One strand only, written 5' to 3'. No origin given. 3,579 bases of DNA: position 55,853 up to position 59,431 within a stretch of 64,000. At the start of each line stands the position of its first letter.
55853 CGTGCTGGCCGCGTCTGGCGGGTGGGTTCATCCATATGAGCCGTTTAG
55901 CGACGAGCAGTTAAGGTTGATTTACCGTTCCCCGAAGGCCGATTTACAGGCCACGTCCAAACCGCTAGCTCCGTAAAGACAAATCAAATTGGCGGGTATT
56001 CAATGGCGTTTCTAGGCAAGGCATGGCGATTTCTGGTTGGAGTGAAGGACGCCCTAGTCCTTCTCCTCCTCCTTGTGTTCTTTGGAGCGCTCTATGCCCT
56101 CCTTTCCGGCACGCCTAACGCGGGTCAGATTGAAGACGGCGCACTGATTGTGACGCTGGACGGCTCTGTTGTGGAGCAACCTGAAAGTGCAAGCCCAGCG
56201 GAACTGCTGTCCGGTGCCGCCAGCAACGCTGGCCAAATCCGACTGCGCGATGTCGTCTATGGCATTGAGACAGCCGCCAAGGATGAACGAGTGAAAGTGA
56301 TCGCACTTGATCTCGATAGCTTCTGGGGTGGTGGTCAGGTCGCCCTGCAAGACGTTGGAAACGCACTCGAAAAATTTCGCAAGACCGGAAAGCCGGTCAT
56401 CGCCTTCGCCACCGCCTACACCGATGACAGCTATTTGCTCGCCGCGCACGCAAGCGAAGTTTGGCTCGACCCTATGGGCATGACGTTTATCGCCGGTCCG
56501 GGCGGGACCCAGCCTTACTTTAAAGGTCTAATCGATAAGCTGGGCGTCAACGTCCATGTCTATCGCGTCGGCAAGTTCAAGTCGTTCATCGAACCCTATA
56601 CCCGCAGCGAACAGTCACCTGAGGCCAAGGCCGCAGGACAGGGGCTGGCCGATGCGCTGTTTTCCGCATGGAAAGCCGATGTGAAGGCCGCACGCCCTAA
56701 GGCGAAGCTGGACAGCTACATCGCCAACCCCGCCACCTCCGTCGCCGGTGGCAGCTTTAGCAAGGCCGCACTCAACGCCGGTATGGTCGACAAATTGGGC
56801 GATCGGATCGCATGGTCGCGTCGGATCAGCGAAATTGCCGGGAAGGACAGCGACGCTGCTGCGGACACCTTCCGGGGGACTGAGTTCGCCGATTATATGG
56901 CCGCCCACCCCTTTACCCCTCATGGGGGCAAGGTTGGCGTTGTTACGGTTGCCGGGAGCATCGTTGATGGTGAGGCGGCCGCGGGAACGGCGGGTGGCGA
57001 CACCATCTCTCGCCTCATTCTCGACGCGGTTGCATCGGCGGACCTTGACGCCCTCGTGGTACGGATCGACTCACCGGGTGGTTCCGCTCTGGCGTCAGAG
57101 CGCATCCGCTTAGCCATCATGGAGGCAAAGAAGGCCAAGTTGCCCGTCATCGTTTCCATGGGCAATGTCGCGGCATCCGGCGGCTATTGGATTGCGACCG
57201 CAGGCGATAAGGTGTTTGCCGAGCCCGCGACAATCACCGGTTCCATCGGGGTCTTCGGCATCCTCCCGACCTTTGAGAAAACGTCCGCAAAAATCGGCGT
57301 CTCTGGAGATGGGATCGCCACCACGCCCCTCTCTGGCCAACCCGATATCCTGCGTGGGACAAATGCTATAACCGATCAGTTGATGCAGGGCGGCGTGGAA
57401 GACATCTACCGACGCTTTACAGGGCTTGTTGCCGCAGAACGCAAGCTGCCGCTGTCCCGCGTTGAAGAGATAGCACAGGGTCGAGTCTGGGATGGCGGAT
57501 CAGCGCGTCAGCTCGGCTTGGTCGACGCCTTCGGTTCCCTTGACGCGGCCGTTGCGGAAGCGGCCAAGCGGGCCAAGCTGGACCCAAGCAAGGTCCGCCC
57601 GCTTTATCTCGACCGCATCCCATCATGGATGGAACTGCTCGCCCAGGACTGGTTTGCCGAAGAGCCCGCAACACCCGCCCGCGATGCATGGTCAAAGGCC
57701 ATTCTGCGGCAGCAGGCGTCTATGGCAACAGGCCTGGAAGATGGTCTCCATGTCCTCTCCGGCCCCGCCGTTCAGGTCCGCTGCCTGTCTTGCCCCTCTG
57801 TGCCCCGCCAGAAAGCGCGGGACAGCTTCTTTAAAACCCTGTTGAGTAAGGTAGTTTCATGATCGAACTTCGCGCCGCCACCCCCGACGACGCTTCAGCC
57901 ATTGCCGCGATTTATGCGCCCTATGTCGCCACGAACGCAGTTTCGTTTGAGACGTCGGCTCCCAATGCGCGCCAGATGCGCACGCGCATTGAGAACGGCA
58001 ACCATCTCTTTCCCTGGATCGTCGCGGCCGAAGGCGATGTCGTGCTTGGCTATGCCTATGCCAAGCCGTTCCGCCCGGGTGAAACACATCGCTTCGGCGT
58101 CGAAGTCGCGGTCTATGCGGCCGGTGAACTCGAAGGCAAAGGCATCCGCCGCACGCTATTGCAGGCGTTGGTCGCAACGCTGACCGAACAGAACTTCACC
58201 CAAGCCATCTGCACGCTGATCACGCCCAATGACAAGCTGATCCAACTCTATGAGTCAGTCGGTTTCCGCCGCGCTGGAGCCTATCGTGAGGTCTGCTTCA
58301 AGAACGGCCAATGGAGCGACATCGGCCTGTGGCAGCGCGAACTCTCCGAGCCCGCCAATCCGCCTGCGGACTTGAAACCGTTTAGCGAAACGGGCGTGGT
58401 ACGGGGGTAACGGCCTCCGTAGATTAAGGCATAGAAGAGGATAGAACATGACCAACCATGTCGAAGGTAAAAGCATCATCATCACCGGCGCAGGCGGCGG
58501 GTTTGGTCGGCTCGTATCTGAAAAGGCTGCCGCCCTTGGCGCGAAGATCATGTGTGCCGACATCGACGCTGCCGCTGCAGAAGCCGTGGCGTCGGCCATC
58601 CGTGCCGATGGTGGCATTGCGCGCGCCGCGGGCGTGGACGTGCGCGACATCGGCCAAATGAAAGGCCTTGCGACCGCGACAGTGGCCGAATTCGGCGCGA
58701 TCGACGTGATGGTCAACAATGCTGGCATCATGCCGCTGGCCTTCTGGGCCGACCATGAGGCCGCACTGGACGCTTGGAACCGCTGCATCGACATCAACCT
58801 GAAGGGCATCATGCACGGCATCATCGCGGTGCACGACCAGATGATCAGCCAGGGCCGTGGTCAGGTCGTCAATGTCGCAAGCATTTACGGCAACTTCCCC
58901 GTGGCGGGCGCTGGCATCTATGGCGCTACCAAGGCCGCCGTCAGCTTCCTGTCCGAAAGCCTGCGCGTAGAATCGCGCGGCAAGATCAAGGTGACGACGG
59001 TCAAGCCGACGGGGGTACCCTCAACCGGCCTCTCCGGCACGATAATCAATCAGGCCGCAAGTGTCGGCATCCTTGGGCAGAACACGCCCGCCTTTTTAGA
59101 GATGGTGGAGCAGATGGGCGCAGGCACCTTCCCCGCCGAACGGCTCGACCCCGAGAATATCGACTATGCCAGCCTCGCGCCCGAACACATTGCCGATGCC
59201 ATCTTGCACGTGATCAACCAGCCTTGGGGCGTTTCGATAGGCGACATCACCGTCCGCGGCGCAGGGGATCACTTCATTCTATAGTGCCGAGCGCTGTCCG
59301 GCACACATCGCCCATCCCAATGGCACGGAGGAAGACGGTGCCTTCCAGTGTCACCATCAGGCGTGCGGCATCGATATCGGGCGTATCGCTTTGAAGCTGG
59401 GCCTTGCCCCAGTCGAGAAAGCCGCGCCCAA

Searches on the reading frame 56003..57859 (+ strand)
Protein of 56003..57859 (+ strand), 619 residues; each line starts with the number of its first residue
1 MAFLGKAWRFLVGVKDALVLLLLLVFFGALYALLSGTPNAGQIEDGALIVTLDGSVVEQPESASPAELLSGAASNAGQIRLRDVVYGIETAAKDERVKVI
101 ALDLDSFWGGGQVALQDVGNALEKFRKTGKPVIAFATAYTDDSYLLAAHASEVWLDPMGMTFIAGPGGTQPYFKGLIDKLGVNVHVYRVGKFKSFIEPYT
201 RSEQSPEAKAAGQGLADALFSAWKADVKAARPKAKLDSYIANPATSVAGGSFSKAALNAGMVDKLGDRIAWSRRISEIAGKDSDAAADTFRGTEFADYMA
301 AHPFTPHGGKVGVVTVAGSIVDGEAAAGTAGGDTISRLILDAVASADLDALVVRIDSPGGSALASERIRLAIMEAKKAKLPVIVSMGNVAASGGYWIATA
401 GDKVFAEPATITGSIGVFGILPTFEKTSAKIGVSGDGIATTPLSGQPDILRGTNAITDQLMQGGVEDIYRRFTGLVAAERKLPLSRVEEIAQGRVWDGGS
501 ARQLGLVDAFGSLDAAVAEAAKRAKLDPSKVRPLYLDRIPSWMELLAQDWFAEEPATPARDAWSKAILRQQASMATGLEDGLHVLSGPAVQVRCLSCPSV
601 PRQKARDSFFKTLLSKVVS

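Call 26: search_protein_families(library=ncbifam, proteins=[window:56003-57859:+], max_evalue=0.00001)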
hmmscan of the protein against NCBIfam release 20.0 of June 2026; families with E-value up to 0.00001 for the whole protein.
window:56003-57859:+ (619 aa): 4 families
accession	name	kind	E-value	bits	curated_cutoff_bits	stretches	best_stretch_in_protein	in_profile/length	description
TIGR00705.1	SppA_67K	equivalog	3.8e-133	444.9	311.45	1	18-532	15-534/590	signal peptide peptidase SppA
NF008195.0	PRK10949.1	equivalog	6.1e-116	388.1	746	1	4-532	12-548/618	signal peptide peptidase SppA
TIGR00706.1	SppA_dom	equivalog_domain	1.3e-56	191.5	155.45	2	314-524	5-207/208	signal peptide peptidase SppA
NF008745.0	PRK11778.1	equivalog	3e-24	85.8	259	1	342-525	125-305/345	protease SohB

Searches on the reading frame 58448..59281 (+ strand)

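Call 26: search_protein_families(library=ncbifam, proteins=[window:58448-59281:+], max_evalue=0.00001)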
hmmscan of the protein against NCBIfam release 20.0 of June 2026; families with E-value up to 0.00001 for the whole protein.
window:58448-59281:+ (278 aa): 199 families (the best 25 are shown)
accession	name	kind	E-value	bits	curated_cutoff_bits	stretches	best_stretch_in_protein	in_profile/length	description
NF005878.0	PRK07825.1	subfamily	5.3e-42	144.1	287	1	2-198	4-195/278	short chain dehydrogenase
NF005559.1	PRK07231.1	subfamily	1.1e-40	139.7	215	1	5-201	2-196/249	glucose 1-dehydrogenase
NF004514.1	PRK05855.1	equivalog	4.1e-40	137.9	455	1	3-195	309-500/578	SDR family oxidoreductase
NF004843.0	PRK06194.1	equivalog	7.8e-36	123.9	308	1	4-175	3-173/295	hypothetical protein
NF004196.0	PRK05650.1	equivalog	7.6e-34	117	297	1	8-188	3-182/272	SDR family oxidoreductase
TIGR03971.1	SDR_subfam_1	subfamily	5.2e-32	111.2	300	1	5-239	1-243/271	mycofactocin-coupled SDR family oxidoreductase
NF004198.0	PRK05653.1-3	equivalog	7.4e-32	110.7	296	1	3-187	3-186/248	3-oxoacyl-ACP reductase FabG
NF005469.0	PRK07063.1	equivalog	3.6e-31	108.6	306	1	2-188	2-189/260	SDR family oxidoreductase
NF004526.0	PRK05872.1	subfamily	3.9e-31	108.3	276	1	3-176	6-175/297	short-chain dehydrogenase/reductase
NF005853.0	PRK07774.1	equivalog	5.3e-31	107.9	303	1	4-190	3-188/250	SDR family oxidoreductase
NF005881.0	PRK07832.1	equivalog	1.2e-30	106.7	296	1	3-199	5-201/287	SDR family oxidoreductase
NF004825.0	PRK06181.1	equivalog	1.9e-30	106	215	1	4-190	3-188/268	SDR family oxidoreductase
NF009466.0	PRK12826.1-2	subfamily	1.2e-29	103.6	222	1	8-198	4-194/248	3-oxoacyl-ACP reductase FabG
NF005806.0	PRK07666.1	equivalog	3.1e-29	102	286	1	2-191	2-190/239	3-ketoacyl-ACP reductase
NF005495.0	PRK07109.1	subfamily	3.8e-29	102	264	1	3-190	4-192/334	SDR family oxidoreductase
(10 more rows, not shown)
